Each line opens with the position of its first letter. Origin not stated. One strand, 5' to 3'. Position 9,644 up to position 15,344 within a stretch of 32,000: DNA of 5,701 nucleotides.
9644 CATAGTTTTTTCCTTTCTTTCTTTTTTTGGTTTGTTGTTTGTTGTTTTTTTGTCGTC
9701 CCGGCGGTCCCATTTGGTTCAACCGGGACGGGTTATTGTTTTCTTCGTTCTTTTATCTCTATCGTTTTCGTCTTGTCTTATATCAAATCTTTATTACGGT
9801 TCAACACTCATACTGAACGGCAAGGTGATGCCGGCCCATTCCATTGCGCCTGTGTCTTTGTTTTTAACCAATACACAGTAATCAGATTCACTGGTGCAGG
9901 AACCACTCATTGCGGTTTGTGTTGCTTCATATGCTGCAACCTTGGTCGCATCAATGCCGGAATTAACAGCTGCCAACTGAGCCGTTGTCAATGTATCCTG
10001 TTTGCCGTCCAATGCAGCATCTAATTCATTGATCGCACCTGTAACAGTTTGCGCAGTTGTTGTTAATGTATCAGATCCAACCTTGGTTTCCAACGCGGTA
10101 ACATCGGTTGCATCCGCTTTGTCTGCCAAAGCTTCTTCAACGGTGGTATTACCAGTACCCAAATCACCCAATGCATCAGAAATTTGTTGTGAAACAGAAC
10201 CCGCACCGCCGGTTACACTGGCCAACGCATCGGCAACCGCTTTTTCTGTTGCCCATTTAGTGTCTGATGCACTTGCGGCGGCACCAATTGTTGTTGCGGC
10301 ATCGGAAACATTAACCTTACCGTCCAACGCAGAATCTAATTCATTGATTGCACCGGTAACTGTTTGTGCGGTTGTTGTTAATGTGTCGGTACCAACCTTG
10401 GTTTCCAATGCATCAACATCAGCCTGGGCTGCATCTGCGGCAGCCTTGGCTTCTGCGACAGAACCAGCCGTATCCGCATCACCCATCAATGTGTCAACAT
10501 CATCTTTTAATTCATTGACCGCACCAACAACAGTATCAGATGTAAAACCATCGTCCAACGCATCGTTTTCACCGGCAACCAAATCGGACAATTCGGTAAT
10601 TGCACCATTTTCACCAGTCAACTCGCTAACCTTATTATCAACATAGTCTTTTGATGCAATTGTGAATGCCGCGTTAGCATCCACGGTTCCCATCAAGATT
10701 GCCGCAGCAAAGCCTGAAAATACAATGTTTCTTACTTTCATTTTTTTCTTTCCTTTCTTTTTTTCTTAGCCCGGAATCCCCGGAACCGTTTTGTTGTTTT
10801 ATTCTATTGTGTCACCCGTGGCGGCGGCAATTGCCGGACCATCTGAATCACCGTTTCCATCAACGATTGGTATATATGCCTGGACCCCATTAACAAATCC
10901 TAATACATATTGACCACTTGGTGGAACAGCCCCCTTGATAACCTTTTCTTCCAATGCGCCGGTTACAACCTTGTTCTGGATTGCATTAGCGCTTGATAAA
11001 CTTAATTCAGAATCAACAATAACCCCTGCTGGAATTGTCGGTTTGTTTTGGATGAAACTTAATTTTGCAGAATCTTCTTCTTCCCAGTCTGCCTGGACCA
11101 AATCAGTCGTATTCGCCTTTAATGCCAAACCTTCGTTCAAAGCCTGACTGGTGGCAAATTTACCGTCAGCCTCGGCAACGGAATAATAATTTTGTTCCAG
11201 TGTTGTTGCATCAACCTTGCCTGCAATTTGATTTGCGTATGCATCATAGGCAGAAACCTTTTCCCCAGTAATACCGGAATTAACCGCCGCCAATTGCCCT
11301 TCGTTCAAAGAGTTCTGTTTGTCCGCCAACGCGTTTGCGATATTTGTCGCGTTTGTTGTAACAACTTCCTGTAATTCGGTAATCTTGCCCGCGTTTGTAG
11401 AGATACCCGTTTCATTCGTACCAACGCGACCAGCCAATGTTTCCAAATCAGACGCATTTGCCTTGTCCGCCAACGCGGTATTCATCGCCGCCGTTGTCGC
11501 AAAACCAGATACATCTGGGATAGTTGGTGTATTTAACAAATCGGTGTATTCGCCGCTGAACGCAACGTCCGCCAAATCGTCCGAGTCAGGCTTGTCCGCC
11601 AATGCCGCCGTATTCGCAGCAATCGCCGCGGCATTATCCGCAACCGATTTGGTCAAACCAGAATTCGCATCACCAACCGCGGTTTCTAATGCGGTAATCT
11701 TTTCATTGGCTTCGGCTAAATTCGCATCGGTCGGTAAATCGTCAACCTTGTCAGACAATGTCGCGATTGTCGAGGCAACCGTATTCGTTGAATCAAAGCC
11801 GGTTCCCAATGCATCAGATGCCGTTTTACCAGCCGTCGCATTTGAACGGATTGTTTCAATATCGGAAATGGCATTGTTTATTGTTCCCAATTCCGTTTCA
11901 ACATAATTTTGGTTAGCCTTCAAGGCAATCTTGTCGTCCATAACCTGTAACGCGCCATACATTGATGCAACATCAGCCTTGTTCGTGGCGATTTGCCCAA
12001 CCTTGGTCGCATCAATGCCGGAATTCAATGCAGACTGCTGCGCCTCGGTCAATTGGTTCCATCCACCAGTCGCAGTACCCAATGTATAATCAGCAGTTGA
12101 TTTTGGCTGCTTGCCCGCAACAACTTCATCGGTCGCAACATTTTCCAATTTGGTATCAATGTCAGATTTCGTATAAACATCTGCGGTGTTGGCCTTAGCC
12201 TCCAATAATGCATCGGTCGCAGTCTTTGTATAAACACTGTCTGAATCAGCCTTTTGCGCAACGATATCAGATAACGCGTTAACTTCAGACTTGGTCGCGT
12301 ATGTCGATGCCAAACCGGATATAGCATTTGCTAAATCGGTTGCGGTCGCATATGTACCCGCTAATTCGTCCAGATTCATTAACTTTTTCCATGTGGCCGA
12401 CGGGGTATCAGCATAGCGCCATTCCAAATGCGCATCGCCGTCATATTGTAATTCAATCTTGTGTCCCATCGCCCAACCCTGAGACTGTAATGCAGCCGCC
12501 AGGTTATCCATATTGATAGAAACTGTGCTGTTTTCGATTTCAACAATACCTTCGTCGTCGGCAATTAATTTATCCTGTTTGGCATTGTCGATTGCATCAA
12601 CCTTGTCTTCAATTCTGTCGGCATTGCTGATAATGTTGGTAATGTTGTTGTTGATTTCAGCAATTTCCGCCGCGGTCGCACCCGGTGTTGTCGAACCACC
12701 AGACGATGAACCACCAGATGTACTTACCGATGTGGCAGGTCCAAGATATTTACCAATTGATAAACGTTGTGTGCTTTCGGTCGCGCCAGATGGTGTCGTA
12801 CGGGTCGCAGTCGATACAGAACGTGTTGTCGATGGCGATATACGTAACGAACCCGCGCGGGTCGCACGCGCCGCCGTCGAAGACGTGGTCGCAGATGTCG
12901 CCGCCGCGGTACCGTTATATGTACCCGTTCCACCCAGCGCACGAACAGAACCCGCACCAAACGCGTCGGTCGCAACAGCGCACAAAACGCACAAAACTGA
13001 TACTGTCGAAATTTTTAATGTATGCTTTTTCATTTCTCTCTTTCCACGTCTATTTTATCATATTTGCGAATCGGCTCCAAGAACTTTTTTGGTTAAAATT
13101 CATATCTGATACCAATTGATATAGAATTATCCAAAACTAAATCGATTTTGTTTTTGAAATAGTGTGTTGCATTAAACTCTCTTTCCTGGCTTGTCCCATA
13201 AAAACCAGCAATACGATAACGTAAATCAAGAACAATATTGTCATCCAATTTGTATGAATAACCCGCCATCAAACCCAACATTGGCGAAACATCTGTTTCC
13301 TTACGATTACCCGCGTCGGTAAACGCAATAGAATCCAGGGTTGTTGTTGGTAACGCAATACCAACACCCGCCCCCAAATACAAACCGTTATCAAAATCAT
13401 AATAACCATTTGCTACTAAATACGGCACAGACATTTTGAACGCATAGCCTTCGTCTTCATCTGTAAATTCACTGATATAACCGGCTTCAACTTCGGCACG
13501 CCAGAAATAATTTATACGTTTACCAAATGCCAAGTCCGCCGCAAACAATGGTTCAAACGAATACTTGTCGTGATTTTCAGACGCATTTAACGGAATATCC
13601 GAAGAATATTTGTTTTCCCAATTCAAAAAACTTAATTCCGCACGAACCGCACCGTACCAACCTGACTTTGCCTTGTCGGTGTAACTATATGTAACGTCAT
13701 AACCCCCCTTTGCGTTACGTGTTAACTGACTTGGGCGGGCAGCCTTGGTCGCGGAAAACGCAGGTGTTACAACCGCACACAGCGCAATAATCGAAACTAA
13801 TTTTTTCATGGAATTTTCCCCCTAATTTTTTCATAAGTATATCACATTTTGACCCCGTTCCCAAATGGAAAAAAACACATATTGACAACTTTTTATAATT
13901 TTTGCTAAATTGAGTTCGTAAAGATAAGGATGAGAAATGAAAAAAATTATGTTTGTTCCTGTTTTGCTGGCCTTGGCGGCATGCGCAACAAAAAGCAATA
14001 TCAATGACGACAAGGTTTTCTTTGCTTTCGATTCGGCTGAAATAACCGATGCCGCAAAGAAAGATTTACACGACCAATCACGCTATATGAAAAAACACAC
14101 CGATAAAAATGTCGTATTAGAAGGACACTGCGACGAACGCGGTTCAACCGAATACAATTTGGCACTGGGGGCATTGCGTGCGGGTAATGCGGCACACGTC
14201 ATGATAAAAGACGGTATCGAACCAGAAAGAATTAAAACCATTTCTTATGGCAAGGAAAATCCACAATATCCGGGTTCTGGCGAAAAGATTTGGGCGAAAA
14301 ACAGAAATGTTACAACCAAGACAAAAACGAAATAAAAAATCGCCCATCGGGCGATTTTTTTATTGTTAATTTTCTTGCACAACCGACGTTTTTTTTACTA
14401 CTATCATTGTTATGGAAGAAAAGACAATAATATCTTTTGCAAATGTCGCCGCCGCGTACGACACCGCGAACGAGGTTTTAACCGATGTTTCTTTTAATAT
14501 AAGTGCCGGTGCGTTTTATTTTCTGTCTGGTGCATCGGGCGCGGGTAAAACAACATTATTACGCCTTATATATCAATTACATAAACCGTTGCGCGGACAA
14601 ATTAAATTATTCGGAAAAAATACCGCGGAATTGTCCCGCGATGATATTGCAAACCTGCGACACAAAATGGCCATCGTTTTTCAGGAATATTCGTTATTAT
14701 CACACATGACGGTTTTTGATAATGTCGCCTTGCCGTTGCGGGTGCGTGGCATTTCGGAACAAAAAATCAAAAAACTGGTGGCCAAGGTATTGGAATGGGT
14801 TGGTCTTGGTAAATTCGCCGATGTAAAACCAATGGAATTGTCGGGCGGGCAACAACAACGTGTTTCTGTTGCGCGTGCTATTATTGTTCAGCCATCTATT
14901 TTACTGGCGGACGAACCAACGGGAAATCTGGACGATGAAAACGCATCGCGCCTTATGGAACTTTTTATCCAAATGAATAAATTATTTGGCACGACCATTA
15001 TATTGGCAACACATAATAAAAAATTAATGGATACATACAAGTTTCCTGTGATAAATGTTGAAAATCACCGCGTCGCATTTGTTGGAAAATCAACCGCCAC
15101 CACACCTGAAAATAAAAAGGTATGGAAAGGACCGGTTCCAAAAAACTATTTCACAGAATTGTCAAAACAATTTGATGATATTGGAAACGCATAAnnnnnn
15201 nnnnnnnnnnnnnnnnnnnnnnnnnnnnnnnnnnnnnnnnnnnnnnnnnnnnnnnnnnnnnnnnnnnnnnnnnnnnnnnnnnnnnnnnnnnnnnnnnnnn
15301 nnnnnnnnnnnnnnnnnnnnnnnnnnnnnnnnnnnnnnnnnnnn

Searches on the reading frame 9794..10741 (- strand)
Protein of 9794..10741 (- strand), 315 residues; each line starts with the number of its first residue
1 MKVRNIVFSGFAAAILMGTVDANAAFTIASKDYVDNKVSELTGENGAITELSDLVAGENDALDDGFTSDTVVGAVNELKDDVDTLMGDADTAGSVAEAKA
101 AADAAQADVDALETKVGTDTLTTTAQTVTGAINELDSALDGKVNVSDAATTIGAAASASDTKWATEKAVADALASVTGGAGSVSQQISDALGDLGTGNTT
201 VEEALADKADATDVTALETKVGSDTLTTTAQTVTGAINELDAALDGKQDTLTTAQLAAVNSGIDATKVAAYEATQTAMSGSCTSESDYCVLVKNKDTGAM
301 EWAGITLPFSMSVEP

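Call 3: search_protein_families(library=pfam, proteins=[window:9794-10741:-], max_evalue=1)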
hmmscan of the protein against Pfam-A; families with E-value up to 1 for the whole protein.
window:9794-10741:- (315 aa): 4 families
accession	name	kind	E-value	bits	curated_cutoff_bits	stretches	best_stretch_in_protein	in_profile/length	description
PF16043.11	DUF4795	-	8.1e-05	22.5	34.8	1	199-254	62-114/208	Domain of unknown function (DUF4795)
PF07889.17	DUF1664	-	0.003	18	34.6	1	157-244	27-117/124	Protein of unknown function (DUF1664)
PF00393.24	6PGD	-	0.25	11.1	27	1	182-277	71-163/290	6-phosphogluconate dehydrogenase, C-terminal domain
PF06169.17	DUF982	-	0.28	11.6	22.2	0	129-158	39-68/73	Protein of unknown function (DUF982)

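Call 6: search_protein_families(library=ncbifam, proteins=[window:9794-10741:-], max_evalue=1)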
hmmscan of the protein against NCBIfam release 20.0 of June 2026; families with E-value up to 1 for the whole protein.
window:9794-10741:- (315 aa): 2 families
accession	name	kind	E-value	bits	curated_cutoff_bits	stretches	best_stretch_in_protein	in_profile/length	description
NF008284.0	PRK11062.1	equivalog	0.0012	18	219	0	118-143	25-50/299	transcriptional activator NhaR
NF009483.0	PRK12846.1-4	equivalog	0.26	10.9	267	0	117-157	10-50/193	peptide deformylase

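Call 7: search_protein_families(library=phrogs, proteins=[window:9794-10741:-], max_evalue=0.1)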
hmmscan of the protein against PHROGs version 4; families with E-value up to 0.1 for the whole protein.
window:9794-10741:- (315 aa): 5 families
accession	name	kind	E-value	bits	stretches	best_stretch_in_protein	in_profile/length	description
phrog_13479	-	tail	0.0024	17.2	0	214-248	530-564/691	tail fiber protein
phrog_10153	-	tail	0.0033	17.5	0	63-138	115-192/327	tail fiber protein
phrog_5098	-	unknown function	0.0055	18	1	70-95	2-27/65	-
phrog_3550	-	unknown function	0.076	14.4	0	75-116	11-55/79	-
phrog_10259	-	unknown function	0.093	13.6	0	28-45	13-30/73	-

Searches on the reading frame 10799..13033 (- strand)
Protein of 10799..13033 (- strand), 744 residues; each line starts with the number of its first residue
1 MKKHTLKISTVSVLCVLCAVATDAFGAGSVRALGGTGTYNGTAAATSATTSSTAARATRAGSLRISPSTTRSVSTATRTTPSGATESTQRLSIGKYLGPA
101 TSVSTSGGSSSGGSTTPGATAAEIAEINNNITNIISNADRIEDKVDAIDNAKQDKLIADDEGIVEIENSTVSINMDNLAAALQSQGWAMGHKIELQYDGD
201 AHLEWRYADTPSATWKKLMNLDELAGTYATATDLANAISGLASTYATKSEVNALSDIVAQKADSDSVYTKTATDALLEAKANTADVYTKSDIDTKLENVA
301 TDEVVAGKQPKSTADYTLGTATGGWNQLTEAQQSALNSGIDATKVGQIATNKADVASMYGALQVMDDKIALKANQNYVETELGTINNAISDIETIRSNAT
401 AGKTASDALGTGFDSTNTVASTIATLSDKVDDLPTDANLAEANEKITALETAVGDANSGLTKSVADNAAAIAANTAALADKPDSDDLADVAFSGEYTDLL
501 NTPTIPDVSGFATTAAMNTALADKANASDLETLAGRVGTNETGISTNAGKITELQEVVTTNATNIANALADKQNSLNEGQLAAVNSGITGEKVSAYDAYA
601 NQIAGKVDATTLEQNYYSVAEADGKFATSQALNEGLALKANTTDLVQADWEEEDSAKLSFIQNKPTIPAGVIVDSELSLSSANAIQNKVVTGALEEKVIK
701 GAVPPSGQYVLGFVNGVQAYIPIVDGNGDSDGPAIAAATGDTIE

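Call 3: search_protein_families(library=pfam, proteins=[window:10799-13033:-], max_evalue=1)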
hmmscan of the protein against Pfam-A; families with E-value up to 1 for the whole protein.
window:10799-13033:- (744 aa): 1 family
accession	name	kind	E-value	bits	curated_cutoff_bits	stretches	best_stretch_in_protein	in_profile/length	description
PF10805.13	DUF2730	-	0.0073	16.8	24.9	0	419-461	45-87/102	Protein of unknown function (DUF2730)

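Call 6: search_protein_families(library=ncbifam, proteins=[window:10799-13033:-], max_evalue=1)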
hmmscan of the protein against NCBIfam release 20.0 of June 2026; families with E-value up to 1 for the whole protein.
window:10799-13033:- (744 aa): 0 families

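Call 7: search_protein_families(library=phrogs, proteins=[window:10799-13033:-], max_evalue=0.1)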
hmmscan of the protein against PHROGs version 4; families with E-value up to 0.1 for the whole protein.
window:10799-13033:- (744 aa): 0 families

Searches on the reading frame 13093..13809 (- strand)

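Call 70: search_protein_families(library=pfam, proteins=[window:13093-13809:-], max_evalue=0.001)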
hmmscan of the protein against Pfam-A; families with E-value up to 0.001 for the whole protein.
window:13093-13809:- (238 aa): 3 families
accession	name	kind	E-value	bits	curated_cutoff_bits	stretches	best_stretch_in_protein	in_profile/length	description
PF13505.12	OMP_b-brl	-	5.6e-05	23.8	28.7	1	17-213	8-158/175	Outer membrane protein beta-barrel domain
PF02462.21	Opacity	-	6.2e-05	23.5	21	1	125-201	26-103/126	Opacity family porin protein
PF13557.12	Phenol_MetA_deg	-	0.00053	20.6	22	0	34-155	120-227/242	Putative MetA-pathway of phenol degradation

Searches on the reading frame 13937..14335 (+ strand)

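Call 70: search_protein_families(library=pfam, proteins=[window:13937-14335:+], max_evalue=0.001)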
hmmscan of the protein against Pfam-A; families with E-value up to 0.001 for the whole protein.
window:13937-14335:+ (132 aa): 1 family
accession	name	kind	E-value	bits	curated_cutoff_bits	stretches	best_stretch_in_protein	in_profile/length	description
PF00691.25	OmpA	-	3.5e-20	72.6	27.2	1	28-117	1-92/98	OmpA family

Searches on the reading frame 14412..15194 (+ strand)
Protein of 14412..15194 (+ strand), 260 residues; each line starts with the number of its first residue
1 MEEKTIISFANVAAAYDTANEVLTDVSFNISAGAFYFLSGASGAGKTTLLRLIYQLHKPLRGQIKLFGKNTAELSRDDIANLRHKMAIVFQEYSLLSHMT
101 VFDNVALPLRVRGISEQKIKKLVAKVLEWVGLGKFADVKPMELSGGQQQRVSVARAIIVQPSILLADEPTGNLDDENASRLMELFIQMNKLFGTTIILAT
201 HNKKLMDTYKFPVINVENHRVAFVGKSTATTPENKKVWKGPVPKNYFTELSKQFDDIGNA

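Call 70: search_protein_families(library=pfam, proteins=[window:14412-15194:+], max_evalue=0.001)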
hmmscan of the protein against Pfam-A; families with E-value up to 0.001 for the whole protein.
window:14412-15194:+ (260 aa): 2 families
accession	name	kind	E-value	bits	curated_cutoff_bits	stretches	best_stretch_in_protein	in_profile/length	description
PF00005.33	ABC_tran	-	1.1e-35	123.7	25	1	23-170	1-136/137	ABC transporter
PF13304.12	AAA_21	-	1.7e-07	32.1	27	0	35-83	1-53/304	AAA domain, putative AbiEii toxin, Type IV TA system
